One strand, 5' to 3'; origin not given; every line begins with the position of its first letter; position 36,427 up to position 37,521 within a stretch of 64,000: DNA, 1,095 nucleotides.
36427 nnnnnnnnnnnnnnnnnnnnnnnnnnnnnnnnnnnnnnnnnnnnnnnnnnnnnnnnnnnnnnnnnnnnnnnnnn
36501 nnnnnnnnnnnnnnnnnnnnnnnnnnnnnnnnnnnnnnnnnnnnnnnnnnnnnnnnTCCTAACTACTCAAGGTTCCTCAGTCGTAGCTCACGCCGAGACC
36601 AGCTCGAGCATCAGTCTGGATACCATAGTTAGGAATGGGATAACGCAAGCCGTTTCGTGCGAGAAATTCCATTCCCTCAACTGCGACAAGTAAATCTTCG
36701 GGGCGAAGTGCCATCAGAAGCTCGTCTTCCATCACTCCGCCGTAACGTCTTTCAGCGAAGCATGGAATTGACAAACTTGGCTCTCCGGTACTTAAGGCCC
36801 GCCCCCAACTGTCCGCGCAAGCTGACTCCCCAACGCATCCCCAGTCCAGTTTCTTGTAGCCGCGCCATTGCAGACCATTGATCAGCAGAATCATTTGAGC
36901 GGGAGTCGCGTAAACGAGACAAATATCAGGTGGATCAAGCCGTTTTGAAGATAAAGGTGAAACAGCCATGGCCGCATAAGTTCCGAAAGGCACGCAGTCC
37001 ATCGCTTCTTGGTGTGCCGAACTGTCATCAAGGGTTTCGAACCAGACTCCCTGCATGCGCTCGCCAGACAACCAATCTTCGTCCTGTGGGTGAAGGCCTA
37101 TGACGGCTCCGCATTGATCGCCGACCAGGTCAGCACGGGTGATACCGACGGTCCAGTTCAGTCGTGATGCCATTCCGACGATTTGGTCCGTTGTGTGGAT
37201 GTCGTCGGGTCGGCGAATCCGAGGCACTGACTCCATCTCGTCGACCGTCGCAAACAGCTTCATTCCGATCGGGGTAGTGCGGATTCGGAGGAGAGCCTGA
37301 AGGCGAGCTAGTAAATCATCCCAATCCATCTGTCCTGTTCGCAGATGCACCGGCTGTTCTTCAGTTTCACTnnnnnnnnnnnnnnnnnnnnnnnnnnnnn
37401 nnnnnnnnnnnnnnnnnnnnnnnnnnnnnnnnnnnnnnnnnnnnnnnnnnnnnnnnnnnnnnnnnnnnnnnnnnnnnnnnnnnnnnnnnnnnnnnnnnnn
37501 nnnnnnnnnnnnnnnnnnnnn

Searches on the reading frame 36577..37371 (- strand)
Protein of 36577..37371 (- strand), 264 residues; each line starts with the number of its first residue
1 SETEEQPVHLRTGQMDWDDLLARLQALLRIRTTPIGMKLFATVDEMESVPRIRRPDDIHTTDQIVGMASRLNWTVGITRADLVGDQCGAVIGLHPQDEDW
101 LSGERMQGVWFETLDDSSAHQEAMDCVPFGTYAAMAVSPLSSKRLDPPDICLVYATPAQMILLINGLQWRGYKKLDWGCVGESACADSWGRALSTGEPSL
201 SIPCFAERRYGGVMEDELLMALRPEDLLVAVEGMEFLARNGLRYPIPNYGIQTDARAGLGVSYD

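Call 47: search_protein_families(library=pfam, proteins=[window:36577-37371:-], max_evalue=0.0001)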
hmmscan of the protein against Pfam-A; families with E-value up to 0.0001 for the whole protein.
window:36577-37371:- (264 aa): 1 family
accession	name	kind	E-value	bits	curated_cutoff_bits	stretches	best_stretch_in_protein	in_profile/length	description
PF02596.20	DUF169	-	1.4e-36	126.8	27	1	23-232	1-208/209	Uncharacterised ArCR, COG2043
